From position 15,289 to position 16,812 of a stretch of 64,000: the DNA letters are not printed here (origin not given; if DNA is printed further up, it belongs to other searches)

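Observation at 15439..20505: GDP-mannose-derived deoxysugar module consistent with a 3,6-dideoxyhexose (colitose-like) pathway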

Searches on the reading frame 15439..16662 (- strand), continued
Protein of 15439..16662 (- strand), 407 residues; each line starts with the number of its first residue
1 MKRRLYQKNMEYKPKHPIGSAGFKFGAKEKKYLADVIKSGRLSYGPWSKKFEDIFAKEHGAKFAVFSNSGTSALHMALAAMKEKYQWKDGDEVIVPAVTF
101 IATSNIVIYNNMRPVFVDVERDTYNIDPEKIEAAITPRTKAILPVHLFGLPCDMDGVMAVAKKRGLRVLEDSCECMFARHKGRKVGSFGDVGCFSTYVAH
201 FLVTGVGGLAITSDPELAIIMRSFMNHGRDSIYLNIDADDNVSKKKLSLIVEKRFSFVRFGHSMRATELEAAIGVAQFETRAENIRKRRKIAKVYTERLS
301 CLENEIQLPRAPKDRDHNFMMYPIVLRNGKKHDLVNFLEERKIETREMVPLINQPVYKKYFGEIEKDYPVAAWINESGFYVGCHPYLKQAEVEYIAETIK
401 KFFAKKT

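Call 70: predict_structure(alignment_id=A1)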
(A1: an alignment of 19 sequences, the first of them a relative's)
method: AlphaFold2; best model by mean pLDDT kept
length: 407 residues; sequences in the alignment: 19
mean_pLDDT: 83.1   pTM: 0.83
mean pLDDT of the five models: 83.1, 82.2, 80.0, 77.1, 70.8
residues with pLDDT >= 90: 177; 70-90: 162; 50-70: 39; < 50: 29
segments of 3 or more residues with pLDDT < 50: 1-10, 198-205, 228-234, 259-261
pLDDT, mean of each block of 10 residues (from residue 1): 41 78 78 88 83 91 87 89 95 93 87 94 88 97 90 94 97 84 92 67 58 92 66 53 71 54 69 86 88 94 91 85 91 94 83 74 87 91 88 95 84
secondary structure, 60 per line:
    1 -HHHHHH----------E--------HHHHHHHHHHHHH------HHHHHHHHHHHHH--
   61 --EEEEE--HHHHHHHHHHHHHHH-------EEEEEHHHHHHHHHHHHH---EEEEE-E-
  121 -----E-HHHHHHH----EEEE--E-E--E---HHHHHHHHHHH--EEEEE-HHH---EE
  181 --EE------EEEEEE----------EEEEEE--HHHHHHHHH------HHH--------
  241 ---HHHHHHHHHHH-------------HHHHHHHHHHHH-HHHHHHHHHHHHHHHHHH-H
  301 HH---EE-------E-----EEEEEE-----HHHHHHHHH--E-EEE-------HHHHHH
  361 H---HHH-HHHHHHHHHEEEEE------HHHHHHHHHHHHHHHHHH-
elements in order: H2-7 H27-39 H46-58 E63-67 H70-84 E92-96 H97-109 E113-117 H128-134 E139-142 H154-164 E167-171 E191-196 E207-212 H215-223 H244-254 H268-279 H281-298 E321-326 H332-340 E345-347 H355-361 H369-377 E378-382 H389-406

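Call 72: fold_search(model_id=the predicted structure, library=pdb)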
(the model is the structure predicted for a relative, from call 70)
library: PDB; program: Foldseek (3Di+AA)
matches with E <= 10: 1968; with E <= 0.001: 1405
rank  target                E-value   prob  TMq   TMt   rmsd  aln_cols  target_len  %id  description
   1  7b0m                  7.4e-32  1.00  0.79  0.87   3.4       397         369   33  Sugar transaminase from a metagenome collected from troll oil field production water (released 2021-12-01)
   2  7b0d_A                2.1e-31  1.00  0.78  0.86   3.1       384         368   32  Sugar transaminase from Archaeoglobus veneficus (released 2021-12-01)
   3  3bn1_C                3.0e-31  1.00  0.78  0.87   3.4       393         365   32  Crystal structure of GDP-perosamine synthase (released 2008-03-18)
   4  8snj_B                4.0e-30  1.00  0.80  0.88   3.4       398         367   27  Crystal Structure of ArnB Transferase from Klebsiella aerogenes (Lattice Translocation Disorder, P1 form) (released 2023-05-10)
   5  3dr4_C                4.2e-30  1.00  0.80  0.88   3.3       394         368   32  GDP-perosamine synthase K186A mutant from Caulobacter crescentus with bound sugar ligand (released 2008-10-14)
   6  3bn1_A                4.8e-30  1.00  0.80  0.89   3.0       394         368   33  Crystal structure of GDP-perosamine synthase (released 2008-03-18)
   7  3frk_A                5.3e-30  1.00  0.75  0.84   3.2       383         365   30  X-ray structure of QdtB from T. thermosaccharolyticum in complex with a PLP:TDP-3-aminoquinovose aldimine (released 2009-02-17)
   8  3uwc                  6.0e-30  1.00  0.77  0.84   3.3       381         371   31  Structure of an aminotransferase (DegT-DnrJ-EryC1-StrS family) from Coxiella burnetii in complex with PMP (released 2011-12-14)
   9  3dr4_A                8.0e-30  1.00  0.78  0.87   3.2       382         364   33  GDP-perosamine synthase K186A mutant from Caulobacter crescentus with bound sugar ligand (released 2008-10-14)
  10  3dr4_B                9.0e-30  1.00  0.80  0.89   3.2       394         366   32  GDP-perosamine synthase K186A mutant from Caulobacter crescentus with bound sugar ligand (released 2008-10-14)
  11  2gms_B                1.0e-29  1.00  0.80  0.84   4.1       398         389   28  E coli GDP-4-keto-6-deoxy-D-mannose-3-dehydratase with bound hydrated PLP (released 2006-09-05)
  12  6blg                  1.4e-29  1.00  0.76  0.81   4.3       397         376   27  Crystal Structure of Sugar Transaminase from Klebsiella pneumoniae Complexed with PLP (released 2017-11-22)
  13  3bb8_A                1.6e-29  1.00  0.82  0.79   6.4       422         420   29  E1 Dehydrase H220K Mutant (released 2008-09-16)
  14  2gms_A                1.7e-29  1.00  0.80  0.83   4.1       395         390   29  E coli GDP-4-keto-6-deoxy-D-mannose-3-dehydratase with bound hydrated PLP (released 2006-09-05)
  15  3b8x_B                1.8e-29  1.00  0.80  0.84   3.9       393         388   28  Crystal structure of GDP-4-keto-6-deoxymannose-3-dehydratase (ColD) H188N mutant with bound GDP-perosamine (released 2007-11-27)
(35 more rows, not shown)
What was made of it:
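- On PMP-dependent NDP-sugar 3-dehydratases (ColD/E1/SpnQ class): AF2 model with pLDDT 83; Foldseek TM-scores (query-normalised) of 0.78-0.82 to ColD, E1 and Per (calls 70, 72).
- Tried and rejected: Foldseek of the AF2 model against the PDB gives TM-scores of 0.75-0.82 to every DegT-fold enzyme, dehydratases and aminotransferases alike (call 72).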

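Call 76: search_protein_families(library=pfam, proteins=[L076:11185-12180:+, L076:13430-14365:+, L076:14209-15111:+, L076:15108-15782:+, L076:17515-18684:+, L076:18465-19682:+, L063:11170-12177:+, L063:13438-14145:+, L063:14189-15340:+, L007:14226-14627:+], max_evalue=0.00001)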
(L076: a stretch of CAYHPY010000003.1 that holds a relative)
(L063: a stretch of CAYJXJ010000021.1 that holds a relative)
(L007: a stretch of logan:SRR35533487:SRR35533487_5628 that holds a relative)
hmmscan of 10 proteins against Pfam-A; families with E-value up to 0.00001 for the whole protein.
L076:11185-12180:+ (331 aa): 3 families
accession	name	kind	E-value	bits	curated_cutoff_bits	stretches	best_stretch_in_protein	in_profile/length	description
PF00535.33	Glycos_transf_2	-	8.2e-32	110.9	23.3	1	6-165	1-165/168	Glycosyl transferase family 2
PF13641.12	Glyco_tranf_2_3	-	1.7e-17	64.6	27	1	5-186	3-193/230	Glycosyltransferase like family 2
PF10111.15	Glyco_tranf_2_2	-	2.7e-08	34.1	27.3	1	11-102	8-102/276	Glycosyltransferase like family 2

L076:13430-14365:+ (311 aa): 3 families
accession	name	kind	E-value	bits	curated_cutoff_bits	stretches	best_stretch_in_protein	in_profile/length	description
PF16363.11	GDP_Man_Dehyd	-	9.9e-66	222.9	27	1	6-303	1-330/332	GDP-mannose 4,6 dehydratase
PF01370.27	Epimerase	-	1.4e-40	139.6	20.9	1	5-230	1-227/240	NAD dependent epimerase/dehydratase family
PF04321.23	RmlD_sub_bind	-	6.5e-08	32.4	27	1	4-175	2-156/287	RmlD substrate binding domain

L076:14209-15111:+ (300 aa): 1 family
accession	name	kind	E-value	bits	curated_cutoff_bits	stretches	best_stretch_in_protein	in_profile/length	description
PF00535.33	Glycos_transf_2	-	1.6e-23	83.9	23.3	1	60-190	2-134/168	Glycosyl transferase family 2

L076:15108-15782:+ (224 aa): 5 families
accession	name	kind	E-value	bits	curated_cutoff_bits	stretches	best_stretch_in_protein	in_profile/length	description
PF08241.18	Methyltransf_11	-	5.9e-19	69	21.2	1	52-146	1-95/95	Methyltransferase domain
PF13649.12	Methyltransf_25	-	1.1e-16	61.7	27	1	51-142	1-97/97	Methyltransferase domain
PF13489.12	Methyltransf_23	-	2.3e-15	57.1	27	1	38-206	11-160/164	Methyltransferase domain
PF08242.18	Methyltransf_12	-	5.6e-11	43.5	30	1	52-143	1-97/98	Methyltransferase domain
PF13847.12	Methyltransf_31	-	6.1e-08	32.9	27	1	46-160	2-114/145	Methyltransferase domain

L076:17515-18684:+ (389 aa): 2 families
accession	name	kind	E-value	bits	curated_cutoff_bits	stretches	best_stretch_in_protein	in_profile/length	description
PF00535.33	Glycos_transf_2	-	3.2e-30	105.7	23.3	1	10-175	1-166/168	Glycosyl transferase family 2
PF13641.12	Glyco_tranf_2_3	-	5.5e-06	27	27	1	9-122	3-117/230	Glycosyltransferase like family 2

L076:18465-19682:+ (405 aa): 6 families
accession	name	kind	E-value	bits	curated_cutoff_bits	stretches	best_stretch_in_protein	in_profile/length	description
PF01370.27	Epimerase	-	1.3e-59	201.9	20.9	1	82-316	1-227/240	NAD dependent epimerase/dehydratase family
PF16363.11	GDP_Man_Dehyd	-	6.4e-37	128.2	27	1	83-387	1-330/332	GDP-mannose 4,6 dehydratase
PF01073.25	3Beta_HSD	-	7.4e-14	51.9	22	1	83-307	1-222/280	3-beta hydroxysteroid dehydrogenase/isomerase family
PF13460.12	NAD_binding_10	-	7.8e-14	52.4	27.2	1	86-208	1-107/184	NAD(P)H-binding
PF07993.18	NAD_binding_4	-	8.8e-13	48.4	20.1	1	84-264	1-212/258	Male sterility protein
PF02719.21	Polysacc_synt_2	-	1.9e-06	27.7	20.2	0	82-200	1-128/293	Polysaccharide biosynthesis protein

L063:11170-12177:+ (335 aa): 3 families
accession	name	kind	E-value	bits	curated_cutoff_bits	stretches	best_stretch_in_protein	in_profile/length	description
PF00535.33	Glycos_transf_2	-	2.5e-28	99.6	23.3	1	6-165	1-165/168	Glycosyl transferase family 2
PF13641.12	Glyco_tranf_2_3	-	7.4e-14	52.7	27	1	3-116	1-121/230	Glycosyltransferase like family 2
PF10111.15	Glyco_tranf_2_2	-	2.8e-07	30.8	27.3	1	26-105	20-105/276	Glycosyltransferase like family 2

L063:13438-14145:+ (235 aa): 1 family
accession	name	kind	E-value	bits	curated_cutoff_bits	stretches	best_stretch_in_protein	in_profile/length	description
PF00535.33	Glycos_transf_2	-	5.7e-21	75.6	23.3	1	8-145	2-141/168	Glycosyl transferase family 2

L063:14189-15340:+ (383 aa): 3 families
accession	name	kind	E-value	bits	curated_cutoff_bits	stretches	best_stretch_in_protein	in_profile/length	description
PF00535.33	Glycos_transf_2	-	2.5e-33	115.8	23.3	1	4-170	1-167/168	Glycosyl transferase family 2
PF10111.15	Glyco_tranf_2_2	-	1.8e-08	34.6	27.3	1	4-96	1-92/276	Glycosyltransferase like family 2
PF13641.12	Glyco_tranf_2_3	-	1.2e-06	29.1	27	1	3-106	3-107/230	Glycosyltransferase like family 2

L007:14226-14627:+ (133 aa): 3 families
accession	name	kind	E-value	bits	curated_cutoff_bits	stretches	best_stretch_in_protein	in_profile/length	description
PF14667.12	Polysacc_synt_C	-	1.8e-08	34.9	28.7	1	11-95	2-89/111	Polysaccharide biosynthesis C-terminal domain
PF07883.17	Cupin_2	-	1.4e-07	31.5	27.2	1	35-100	6-65/70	Cupin domain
PF00190.28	Cupin_1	-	1.5e-06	28.3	22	1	28-100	34-109/151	Cupin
